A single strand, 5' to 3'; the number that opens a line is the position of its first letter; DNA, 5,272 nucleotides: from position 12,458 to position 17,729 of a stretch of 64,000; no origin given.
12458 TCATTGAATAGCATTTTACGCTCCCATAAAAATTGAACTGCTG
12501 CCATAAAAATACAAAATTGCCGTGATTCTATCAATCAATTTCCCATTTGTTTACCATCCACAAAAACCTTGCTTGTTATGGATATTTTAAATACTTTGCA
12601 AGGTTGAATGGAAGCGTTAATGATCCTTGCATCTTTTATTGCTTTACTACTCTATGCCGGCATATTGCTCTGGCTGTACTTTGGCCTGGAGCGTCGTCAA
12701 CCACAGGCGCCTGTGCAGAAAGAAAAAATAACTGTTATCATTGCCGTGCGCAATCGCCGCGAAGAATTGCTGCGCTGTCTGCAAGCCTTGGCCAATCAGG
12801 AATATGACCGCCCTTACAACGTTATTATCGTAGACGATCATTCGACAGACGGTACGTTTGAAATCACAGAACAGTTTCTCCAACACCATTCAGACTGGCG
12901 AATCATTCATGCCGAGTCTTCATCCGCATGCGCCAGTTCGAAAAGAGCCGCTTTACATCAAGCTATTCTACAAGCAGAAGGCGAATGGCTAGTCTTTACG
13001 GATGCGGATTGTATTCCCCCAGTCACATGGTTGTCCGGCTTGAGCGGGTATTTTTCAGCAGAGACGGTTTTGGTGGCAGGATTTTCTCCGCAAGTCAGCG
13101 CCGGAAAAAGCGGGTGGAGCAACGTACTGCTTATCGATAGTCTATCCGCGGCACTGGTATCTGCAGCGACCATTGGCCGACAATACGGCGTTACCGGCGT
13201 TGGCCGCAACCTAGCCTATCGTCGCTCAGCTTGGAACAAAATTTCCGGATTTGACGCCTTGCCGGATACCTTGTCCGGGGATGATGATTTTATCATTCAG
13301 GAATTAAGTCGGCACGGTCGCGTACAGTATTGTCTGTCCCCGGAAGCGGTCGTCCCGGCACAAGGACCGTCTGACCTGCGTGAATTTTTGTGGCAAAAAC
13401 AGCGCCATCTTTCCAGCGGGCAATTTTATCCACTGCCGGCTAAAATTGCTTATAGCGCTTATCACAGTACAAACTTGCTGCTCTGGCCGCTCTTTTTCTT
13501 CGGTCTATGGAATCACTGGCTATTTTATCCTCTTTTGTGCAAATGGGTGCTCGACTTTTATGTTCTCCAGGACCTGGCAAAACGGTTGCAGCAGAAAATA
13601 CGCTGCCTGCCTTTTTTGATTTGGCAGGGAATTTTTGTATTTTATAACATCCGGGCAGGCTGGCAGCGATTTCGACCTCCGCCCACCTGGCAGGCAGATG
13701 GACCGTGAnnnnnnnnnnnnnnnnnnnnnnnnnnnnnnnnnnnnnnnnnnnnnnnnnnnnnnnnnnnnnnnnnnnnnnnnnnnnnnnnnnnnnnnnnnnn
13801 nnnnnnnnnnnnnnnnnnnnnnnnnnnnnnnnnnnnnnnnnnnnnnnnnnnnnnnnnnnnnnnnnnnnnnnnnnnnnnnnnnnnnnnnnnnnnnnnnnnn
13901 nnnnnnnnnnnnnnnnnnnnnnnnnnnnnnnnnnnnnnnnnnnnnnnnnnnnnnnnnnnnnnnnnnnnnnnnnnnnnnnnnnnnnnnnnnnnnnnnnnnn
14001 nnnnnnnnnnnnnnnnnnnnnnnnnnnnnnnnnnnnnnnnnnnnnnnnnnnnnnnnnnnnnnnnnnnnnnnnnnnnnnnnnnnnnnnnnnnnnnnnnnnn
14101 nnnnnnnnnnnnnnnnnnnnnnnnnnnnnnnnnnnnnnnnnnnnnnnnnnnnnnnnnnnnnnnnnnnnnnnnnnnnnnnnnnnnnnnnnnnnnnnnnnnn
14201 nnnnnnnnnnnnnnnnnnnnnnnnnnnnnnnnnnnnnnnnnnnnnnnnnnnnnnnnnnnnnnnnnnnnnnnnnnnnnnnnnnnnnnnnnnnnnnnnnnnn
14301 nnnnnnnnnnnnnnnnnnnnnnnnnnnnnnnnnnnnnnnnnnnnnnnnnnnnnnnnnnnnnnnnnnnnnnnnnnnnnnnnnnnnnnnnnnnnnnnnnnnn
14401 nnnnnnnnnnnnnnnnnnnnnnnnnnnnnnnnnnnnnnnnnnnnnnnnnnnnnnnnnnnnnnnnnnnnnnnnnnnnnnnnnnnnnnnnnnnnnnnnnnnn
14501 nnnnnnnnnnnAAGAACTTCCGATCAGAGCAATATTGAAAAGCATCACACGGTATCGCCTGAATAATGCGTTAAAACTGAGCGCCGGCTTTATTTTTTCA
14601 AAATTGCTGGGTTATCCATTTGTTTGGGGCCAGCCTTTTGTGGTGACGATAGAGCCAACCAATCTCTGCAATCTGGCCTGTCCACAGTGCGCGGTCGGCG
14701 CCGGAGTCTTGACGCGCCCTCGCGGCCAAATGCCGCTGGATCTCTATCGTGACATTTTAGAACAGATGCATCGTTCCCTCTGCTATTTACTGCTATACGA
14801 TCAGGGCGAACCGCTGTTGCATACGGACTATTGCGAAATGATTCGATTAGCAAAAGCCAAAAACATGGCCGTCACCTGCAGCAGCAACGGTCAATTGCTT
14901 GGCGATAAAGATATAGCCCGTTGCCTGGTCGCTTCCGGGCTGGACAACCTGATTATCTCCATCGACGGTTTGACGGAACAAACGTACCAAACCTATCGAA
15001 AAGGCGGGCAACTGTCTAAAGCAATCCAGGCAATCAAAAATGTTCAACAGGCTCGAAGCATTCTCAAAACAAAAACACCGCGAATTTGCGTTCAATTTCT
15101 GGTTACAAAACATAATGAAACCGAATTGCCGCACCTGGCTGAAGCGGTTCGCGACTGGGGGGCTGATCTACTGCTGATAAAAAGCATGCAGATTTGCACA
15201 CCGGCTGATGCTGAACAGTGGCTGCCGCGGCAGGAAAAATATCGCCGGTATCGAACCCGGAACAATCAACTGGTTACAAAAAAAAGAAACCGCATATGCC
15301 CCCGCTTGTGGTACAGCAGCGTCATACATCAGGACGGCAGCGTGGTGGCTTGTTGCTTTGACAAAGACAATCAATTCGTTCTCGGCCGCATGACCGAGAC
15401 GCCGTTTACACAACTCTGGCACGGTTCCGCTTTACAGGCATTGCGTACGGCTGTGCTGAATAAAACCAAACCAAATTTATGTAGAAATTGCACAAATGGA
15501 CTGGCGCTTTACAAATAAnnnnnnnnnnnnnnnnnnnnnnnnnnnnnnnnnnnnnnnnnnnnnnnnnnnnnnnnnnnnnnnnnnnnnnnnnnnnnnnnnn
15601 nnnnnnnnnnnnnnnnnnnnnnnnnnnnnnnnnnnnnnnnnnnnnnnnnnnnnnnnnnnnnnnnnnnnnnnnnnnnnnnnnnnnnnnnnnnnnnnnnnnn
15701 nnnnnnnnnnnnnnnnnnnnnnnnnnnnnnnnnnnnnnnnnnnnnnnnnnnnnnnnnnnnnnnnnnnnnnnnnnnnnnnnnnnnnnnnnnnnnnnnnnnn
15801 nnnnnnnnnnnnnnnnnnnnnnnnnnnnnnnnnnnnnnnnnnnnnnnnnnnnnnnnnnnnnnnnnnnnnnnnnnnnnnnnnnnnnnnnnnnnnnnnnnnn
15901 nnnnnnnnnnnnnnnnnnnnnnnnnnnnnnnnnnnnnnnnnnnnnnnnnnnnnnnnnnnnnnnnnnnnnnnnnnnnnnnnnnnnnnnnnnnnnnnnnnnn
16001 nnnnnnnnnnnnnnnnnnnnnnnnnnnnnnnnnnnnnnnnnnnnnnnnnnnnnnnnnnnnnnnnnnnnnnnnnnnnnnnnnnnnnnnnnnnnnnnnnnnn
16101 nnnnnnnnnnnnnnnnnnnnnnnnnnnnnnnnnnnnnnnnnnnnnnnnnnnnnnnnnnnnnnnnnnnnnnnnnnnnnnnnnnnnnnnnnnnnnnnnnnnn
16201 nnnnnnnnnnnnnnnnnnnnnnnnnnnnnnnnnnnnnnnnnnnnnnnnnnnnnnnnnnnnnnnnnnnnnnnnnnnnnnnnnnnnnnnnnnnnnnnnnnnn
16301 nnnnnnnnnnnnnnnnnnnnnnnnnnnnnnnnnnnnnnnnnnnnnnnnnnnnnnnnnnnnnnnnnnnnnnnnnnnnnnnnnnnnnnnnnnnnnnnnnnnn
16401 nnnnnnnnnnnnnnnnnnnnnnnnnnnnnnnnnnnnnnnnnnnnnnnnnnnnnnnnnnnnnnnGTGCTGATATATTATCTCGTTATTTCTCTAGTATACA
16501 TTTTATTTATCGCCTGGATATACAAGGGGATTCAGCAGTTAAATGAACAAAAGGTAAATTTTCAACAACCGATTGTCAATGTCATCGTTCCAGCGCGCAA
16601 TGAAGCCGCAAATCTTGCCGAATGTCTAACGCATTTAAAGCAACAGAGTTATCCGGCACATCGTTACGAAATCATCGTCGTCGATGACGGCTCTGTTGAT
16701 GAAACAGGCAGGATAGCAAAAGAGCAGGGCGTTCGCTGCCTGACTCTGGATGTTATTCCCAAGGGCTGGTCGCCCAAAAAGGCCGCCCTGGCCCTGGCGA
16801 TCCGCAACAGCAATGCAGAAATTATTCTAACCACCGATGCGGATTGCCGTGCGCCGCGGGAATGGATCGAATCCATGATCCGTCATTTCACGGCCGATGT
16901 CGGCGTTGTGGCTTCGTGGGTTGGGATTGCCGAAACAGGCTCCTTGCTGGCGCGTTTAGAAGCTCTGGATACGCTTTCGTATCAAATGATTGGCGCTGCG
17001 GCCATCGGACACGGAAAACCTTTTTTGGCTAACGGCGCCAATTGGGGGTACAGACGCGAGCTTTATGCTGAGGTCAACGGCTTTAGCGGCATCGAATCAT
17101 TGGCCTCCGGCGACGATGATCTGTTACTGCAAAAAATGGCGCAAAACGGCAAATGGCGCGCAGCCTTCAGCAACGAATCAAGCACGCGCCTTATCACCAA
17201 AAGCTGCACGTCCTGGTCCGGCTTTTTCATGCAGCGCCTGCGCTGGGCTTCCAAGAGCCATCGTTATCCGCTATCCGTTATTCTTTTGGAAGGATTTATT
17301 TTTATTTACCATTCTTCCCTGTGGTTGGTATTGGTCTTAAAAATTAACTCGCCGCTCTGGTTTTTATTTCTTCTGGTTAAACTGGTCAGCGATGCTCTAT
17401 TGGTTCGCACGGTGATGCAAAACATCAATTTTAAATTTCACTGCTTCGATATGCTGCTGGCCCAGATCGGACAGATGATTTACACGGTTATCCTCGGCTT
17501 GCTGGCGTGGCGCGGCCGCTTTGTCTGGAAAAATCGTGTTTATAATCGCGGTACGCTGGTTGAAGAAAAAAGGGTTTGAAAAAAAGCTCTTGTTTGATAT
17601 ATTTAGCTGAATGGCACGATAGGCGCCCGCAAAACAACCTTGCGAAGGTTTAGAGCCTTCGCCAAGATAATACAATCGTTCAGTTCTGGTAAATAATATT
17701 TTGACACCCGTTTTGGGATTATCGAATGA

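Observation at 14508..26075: Three paralogous HpnH/MoaA-like radical SAM genes in one operon with no hopanoid cyclase nearby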

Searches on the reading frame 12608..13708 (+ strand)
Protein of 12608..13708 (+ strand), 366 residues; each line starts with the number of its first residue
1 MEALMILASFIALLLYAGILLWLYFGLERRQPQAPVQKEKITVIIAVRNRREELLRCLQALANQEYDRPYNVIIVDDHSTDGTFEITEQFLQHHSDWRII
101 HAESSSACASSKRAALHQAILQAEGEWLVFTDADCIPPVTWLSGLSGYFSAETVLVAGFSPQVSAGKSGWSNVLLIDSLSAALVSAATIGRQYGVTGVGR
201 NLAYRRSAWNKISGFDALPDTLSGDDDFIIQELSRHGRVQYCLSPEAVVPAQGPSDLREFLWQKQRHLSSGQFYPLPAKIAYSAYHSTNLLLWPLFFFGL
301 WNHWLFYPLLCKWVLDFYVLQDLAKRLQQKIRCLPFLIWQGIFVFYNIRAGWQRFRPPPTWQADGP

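Call 4: search_protein_families(library=pfam, proteins=[window:12608-13708:+], max_evalue=0.01)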
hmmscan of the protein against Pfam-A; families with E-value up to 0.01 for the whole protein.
window:12608-13708:+ (366 aa): 6 families
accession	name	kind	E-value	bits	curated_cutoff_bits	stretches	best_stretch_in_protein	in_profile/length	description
PF00535.33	Glycos_transf_2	-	2.8e-23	83.1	23.3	1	42-173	1-128/168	Glycosyl transferase family 2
PF13641.12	Glyco_tranf_2_3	-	4.4e-17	63.3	27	1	41-267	3-227/230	Glycosyltransferase like family 2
PF13506.12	Glyco_transf_21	-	5e-09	36.3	21.7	1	99-259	6-164/174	Glycosyl transferase family 21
PF13632.12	Glyco_trans_2_3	-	2.3e-08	34.5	27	1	195-317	70-189/198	Glycosyl transferase family group 2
PF13704.12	Glyco_tranf_2_4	-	6.2e-07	30.3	27.5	1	49-134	2-81/98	Glycosyl transferase family 2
PF10111.15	Glyco_tranf_2_2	-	1.8e-06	28.1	27.3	1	42-136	1-93/276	Glycosyltransferase like family 2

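Call 5: search_protein_families(library=ncbifam, proteins=[window:12608-13708:+], max_evalue=0.01)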
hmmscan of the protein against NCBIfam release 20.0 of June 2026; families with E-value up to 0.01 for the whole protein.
window:12608-13708:+ (366 aa): 24 families
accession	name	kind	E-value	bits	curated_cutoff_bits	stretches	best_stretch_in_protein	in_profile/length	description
TIGR03965.1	mycofact_glyco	equivalog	4.7e-24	85.1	280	1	29-266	64-295/467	mycofactocin biosynthesis glycosyltransferase MftF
NF041875.1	EPS_EpsD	equivalog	4.7e-16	59.1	370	1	42-144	2-99/325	exopolysaccharide biosynthesis glycosyltransferase EpsD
TIGR03469.1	HpnB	hypoth_equivalog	1.2e-15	57.4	379.25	1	4-138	6-149/386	hopene-associated glycosyltransferase HpnB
NF007482.0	PRK10073.1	equivalog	1.7e-13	50.3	423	1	37-134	4-95/334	glycosyltransferase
TIGR04283.1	glyco_like_mftF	equivalog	3.7e-13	49.6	182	1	41-241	1-177/221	TIGR04283 family arsenosugar biosynthesis glycosyltransferase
TIGR03937.1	PgaC_IcaA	equivalog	5.6e-13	48.6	422.3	1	9-316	10-313/407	poly-beta-1,6-N-acetyl-D-glucosamine synthase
TIGR03111.1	glyc2_xrt_Gpos1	hypoth_equivalog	2.7e-11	42.9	363.95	1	11-135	23-142/439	TIGR03111 family XrtG-associated glycosyltransferase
NF045692.1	OglycostaseCruG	equivalog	6.2e-11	41.8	600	1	23-216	20-222/386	2'-O-glycosyltransferase CruG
NF038302.1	EPS_HpsE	equivalog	1.3e-10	40.8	300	1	40-163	2-124/307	hormogonium polysaccharide biosynthesis glycosyltransferase HpsE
TIGR03472.1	HpnI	equivalog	4.2e-10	39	310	1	16-266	18-267/373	bacteriohopanetetrol glucosamine biosynthesis glycosyltransferase HpnI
NF053739.1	GlytfEpsEBac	equivalog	4.1e-09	35.8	450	1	40-136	2-94/265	glycosyltransferase EpsE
NF047683.1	TeichurnBiosyTuaG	equivalog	2.8e-08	33.7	400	1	37-134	4-96/252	teichuronic acid biosynthesis protein TuaG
TIGR04017.1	WcaA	equivalog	1.5e-07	31.3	495.75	1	38-134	4-95/279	colanic acid biosynthesis glycosyltransferase WcaA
NF050050.1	ProtGlycPglI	equivalog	1.7e-07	30.9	500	1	39-134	2-93/306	GalNAc(5)-diNAcBac-PP-undecaprenol beta-1,3-glucosyltransferase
NF007453.0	PRK10018.1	equivalog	1.8e-07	31.1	382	1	39-134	6-96/280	colanic acid biosynthesis glycosyltransferase WcaA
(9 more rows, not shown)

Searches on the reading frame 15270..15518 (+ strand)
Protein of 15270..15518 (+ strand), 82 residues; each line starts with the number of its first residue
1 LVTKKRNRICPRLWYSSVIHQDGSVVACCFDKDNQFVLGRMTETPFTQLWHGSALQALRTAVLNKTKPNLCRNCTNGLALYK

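Call 89: search_solved_structures(query=window:15270-15518:+, max_evalue=0.01, show_alignments=3)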
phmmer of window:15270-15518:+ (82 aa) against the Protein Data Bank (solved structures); distinct sequences matched with E-value up to 0.01: 2.
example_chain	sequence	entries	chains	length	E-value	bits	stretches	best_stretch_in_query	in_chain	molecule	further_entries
4m7s_A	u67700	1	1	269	0.00025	24.1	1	14-76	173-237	BtrN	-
4m7t_A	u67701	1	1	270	0.00025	24.1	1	14-76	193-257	BtrN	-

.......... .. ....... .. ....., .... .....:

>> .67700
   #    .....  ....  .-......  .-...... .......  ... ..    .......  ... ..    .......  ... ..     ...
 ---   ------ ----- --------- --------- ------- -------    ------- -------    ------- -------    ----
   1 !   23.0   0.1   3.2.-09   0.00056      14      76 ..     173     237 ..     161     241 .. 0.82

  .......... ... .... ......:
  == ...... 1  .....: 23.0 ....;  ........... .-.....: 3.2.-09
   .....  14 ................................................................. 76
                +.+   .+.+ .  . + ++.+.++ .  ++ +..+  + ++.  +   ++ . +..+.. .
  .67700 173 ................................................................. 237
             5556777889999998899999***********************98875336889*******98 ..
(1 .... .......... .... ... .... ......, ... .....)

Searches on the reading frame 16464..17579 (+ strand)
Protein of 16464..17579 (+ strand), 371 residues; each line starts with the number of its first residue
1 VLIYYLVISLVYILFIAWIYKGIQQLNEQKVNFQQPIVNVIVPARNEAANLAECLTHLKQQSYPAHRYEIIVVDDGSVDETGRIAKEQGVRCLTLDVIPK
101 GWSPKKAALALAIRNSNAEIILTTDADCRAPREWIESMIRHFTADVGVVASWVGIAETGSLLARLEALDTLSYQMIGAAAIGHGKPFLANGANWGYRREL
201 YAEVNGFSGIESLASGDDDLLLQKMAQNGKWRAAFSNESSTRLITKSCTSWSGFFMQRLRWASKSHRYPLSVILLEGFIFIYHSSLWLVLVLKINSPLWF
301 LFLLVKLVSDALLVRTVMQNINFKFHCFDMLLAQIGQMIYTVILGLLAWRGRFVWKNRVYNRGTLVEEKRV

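Call 4: search_protein_families(library=pfam, proteins=[window:16464-17579:+], max_evalue=0.01)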
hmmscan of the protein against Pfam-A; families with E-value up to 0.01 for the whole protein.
window:16464-17579:+ (371 aa): 4 families
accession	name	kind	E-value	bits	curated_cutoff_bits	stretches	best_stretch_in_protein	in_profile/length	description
PF00535.33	Glycos_transf_2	-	5.8e-25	88.6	23.3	1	40-202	2-165/168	Glycosyl transferase family 2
PF13641.12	Glyco_tranf_2_3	-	6.1e-16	59.6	27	1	38-262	3-228/230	Glycosyltransferase like family 2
PF13506.12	Glyco_transf_21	-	2e-14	53.9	21.7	1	99-262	12-173/174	Glycosyl transferase family 21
PF13704.12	Glyco_tranf_2_4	-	0.00071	20.5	27.5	1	45-127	1-81/98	Glycosyl transferase family 2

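Call 5: search_protein_families(library=ncbifam, proteins=[window:16464-17579:+], max_evalue=0.01)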
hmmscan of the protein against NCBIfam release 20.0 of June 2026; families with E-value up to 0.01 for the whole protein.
window:16464-17579:+ (371 aa): 23 families
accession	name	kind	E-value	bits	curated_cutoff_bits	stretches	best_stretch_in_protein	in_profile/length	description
TIGR03937.1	PgaC_IcaA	equivalog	1.2e-23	83.8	422.3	1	2-334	13-335/407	poly-beta-1,6-N-acetyl-D-glucosamine synthase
TIGR03965.1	mycofact_glyco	equivalog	1.5e-20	73.6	280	1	35-229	73-267/467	mycofactocin biosynthesis glycosyltransferase MftF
TIGR03469.1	HpnB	hypoth_equivalog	1.8e-17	63.4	379.25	1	24-152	27-170/386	hopene-associated glycosyltransferase HpnB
NF041875.1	EPS_EpsD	equivalog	4.8e-17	62.3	370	1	38-149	1-111/325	exopolysaccharide biosynthesis glycosyltransferase EpsD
NF045692.1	OglycostaseCruG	equivalog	2.6e-16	59.5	600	1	36-236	41-248/386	2'-O-glycosyltransferase CruG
TIGR04283.1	glyco_like_mftF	equivalog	1.5e-14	54.2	182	1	39-261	2-206/221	TIGR04283 family arsenosugar biosynthesis glycosyltransferase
TIGR03111.1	glyc2_xrt_Gpos1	hypoth_equivalog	3.9e-13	49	363.95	1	19-150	32-164/439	TIGR03111 family XrtG-associated glycosyltransferase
TIGR04242.1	nodulat_NodC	equivalog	7.2e-11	41.7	550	1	28-149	39-164/395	chitooligosaccharide synthase NodC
NF010496.0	PRK13915.1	equivalog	5.5e-10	38.8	262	1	23-133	21-132/307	glucosyl-3-phosphoglycerate synthase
NF041865.1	EpsU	equivalog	3.8e-09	36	700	1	37-156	40-161/394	exopolysaccharide biosynthesis GT2 family glycosyltransferase EpsU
NF038299.1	EPS_HpsN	equivalog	7e-09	35.1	425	1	36-153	1-119/317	hormogonium polysaccharide biosynthesis glycosyltransferase HpsN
TIGR04182.1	glyco_TIGR04182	equivalog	3.2e-08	33.3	325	1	38-142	2-97/293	S-layer glycoprotein N-glycosyltransferase AglJ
NF041391.1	DPhHxTase_Halo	equivalog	4.8e-08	32.3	375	1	45-150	4-101/213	dolichyl-phosphate hexose transferase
NF058614.1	PPMAGASynPpgS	equivalog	4e-07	29.7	370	1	38-146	2-106/226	polyprenyl-phospho-N-acetylgalactosaminyl synthase PpgS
TIGR03030.1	CelA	equivalog_domain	4.4e-07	28.3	699.1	1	8-80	105-176/714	UDP-forming cellulose synthase catalytic subunit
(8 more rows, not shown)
